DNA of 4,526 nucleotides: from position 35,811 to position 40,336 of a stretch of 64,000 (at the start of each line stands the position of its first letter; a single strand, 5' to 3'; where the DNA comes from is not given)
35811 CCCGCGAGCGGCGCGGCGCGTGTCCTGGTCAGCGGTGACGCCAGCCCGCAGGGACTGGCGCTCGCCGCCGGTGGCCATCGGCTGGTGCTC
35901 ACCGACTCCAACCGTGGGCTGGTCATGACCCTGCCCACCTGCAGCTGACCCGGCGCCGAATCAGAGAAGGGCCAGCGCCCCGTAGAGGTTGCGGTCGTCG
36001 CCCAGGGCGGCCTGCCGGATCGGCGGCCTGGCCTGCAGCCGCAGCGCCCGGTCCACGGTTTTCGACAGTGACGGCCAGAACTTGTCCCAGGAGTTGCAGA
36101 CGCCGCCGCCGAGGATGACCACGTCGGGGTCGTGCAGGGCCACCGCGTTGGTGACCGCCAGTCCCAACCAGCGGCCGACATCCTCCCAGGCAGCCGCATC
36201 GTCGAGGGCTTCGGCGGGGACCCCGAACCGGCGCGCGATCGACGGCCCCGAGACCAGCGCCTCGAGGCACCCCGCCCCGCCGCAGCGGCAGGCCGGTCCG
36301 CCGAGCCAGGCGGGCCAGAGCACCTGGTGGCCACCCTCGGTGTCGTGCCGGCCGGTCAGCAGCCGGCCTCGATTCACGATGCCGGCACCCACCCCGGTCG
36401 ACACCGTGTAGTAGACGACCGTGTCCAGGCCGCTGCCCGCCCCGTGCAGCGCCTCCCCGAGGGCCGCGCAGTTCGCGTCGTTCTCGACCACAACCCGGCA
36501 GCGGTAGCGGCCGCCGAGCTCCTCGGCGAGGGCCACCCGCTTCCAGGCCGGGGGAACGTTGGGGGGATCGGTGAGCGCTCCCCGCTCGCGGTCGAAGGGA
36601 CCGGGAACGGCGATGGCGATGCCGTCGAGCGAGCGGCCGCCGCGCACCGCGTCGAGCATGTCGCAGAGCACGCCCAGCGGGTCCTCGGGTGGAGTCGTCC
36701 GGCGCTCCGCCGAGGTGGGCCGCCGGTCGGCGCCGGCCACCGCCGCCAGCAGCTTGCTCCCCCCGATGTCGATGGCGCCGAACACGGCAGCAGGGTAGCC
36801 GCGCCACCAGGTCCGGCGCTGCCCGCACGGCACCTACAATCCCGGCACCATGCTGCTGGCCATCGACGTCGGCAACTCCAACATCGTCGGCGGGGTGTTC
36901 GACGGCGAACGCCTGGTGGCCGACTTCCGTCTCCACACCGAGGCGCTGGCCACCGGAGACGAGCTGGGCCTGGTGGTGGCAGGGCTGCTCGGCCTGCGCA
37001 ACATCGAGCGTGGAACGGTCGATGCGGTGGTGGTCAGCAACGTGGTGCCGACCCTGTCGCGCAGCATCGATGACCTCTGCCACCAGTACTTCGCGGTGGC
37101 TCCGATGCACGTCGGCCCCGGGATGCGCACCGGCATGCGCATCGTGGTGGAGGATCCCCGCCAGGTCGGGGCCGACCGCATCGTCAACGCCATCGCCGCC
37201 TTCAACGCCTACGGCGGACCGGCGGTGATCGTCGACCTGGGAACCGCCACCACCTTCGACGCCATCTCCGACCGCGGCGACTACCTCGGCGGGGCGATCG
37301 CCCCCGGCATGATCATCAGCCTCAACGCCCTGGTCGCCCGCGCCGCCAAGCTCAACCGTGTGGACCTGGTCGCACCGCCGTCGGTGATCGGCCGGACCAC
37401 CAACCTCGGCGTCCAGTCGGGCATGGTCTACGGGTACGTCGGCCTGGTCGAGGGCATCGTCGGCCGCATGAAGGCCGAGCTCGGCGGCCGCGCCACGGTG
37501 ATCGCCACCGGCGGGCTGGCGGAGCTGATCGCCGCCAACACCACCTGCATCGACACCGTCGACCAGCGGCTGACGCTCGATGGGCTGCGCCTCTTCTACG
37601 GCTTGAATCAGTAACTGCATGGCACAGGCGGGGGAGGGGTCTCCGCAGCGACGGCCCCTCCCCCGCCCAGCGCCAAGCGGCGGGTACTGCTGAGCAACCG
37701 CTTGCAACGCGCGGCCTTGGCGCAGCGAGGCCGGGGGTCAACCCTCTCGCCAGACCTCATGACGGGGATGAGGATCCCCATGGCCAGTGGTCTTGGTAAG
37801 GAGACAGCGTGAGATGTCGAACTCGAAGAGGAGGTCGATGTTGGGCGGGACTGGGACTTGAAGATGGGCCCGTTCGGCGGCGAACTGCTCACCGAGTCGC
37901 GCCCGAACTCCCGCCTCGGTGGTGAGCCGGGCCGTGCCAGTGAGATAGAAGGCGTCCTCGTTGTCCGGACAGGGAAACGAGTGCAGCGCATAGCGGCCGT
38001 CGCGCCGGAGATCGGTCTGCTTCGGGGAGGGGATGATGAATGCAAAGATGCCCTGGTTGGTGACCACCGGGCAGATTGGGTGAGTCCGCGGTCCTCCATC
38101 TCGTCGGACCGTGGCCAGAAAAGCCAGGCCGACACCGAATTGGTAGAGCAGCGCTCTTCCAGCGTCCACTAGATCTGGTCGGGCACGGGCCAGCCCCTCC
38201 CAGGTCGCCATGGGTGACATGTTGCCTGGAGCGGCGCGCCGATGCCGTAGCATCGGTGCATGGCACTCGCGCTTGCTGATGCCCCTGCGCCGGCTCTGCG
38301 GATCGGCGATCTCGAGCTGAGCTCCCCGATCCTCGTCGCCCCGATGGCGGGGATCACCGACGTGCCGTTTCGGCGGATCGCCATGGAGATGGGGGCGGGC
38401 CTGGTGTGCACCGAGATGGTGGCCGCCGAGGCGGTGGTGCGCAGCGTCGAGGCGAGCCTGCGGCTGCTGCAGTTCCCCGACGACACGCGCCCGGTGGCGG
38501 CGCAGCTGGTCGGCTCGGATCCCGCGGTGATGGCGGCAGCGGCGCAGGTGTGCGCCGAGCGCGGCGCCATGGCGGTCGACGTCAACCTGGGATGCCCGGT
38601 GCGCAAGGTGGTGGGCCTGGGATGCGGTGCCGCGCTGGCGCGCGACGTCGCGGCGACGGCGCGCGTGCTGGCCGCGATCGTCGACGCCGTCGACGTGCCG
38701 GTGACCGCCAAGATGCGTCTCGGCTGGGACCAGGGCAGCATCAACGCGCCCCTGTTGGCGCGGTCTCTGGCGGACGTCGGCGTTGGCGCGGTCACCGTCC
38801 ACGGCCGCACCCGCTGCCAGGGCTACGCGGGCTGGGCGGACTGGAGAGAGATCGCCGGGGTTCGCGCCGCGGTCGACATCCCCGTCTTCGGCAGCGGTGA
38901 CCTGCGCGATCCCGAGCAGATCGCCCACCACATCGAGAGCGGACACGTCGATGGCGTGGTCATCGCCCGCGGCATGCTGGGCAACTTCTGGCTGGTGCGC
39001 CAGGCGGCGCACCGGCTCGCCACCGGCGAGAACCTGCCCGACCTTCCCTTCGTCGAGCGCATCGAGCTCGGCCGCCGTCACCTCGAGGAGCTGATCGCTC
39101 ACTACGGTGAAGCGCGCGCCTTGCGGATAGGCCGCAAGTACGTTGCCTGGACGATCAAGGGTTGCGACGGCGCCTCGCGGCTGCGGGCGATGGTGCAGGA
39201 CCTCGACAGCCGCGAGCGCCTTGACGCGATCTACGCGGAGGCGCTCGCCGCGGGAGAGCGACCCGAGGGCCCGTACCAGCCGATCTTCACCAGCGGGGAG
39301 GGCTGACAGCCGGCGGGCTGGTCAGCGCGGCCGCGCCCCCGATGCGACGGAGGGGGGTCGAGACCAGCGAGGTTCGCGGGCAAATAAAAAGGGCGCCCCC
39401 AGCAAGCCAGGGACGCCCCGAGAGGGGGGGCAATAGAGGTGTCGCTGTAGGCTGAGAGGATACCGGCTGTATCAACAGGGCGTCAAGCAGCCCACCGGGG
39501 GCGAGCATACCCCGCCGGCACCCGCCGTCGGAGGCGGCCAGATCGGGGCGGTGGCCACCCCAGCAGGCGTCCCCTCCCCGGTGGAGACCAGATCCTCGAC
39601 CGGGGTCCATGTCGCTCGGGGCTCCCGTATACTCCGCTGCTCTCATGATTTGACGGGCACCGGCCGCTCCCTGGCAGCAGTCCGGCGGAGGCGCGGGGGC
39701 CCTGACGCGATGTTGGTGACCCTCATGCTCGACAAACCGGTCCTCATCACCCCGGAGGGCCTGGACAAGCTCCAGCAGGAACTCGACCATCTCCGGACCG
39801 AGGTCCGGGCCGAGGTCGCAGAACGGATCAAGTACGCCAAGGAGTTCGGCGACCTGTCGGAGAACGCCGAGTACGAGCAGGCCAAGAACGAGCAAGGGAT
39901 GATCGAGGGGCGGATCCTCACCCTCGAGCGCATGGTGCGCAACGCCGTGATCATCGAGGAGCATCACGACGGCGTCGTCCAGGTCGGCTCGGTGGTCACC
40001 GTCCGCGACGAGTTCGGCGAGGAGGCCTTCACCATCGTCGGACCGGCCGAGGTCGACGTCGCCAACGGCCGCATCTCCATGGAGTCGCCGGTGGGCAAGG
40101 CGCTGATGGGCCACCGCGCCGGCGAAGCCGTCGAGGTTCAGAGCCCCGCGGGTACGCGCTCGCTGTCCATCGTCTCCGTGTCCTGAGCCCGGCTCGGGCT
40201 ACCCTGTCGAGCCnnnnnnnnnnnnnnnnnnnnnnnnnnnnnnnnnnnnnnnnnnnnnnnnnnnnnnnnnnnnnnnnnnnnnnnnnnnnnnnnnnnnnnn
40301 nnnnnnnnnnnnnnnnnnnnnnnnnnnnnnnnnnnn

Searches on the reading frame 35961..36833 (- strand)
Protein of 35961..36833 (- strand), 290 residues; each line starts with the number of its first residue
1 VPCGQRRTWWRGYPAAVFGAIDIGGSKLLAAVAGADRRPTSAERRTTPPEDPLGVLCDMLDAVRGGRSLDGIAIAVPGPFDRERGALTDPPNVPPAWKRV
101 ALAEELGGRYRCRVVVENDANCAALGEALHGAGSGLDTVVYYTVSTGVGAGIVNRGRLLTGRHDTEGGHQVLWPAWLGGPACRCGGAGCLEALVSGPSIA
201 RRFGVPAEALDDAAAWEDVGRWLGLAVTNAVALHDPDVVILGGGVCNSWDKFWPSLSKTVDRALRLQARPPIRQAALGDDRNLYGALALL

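Call 45: search_protein_families(library=pfam, proteins=[window:35961-36833:-], max_evalue=0.00001)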
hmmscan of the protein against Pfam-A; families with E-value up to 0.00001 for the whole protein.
window:35961-36833:- (290 aa): 1 family
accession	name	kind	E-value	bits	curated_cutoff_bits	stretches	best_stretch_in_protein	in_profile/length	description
PF00480.26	ROK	-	1.1e-51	176.5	22.9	1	19-289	2-290/294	ROK family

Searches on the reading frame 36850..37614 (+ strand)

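Call 45: search_protein_families(library=pfam, proteins=[window:36850-37614:+], max_evalue=0.00001)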
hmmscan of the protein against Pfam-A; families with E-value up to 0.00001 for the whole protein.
window:36850-37614:+ (254 aa): 1 family
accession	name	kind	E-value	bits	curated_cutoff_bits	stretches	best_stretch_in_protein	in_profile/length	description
PF03309.20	Pan_kinase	-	1.3e-69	234.6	24.7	1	2-205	1-204/205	Type III pantothenate kinase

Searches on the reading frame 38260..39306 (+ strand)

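Call 45: search_protein_families(library=pfam, proteins=[window:38260-39306:+], max_evalue=0.00001)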
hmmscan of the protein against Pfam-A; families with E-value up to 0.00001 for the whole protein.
window:38260-39306:+ (348 aa): 1 family
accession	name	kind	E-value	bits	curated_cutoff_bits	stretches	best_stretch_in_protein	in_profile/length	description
PF01207.24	Dus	-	2.7e-80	270.3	20.4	1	26-321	2-298/311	Dihydrouridine synthase (Dus)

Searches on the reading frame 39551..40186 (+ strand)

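Call 45: search_protein_families(library=pfam, proteins=[window:39551-40186:+], max_evalue=0.00001)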
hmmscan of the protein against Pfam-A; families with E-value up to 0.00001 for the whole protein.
window:39551-40186:+ (211 aa): 2 families
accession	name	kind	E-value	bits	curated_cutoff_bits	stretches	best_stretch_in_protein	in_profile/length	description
PF03449.20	GreA_GreB_N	-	4.1e-29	101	24.5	1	65-134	2-71/71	Transcription elongation factor, N-terminal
PF01272.25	GreA_GreB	-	9.7e-23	80.4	26.9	1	140-211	3-76/77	Transcription elongation factor, GreA/GreB, C-term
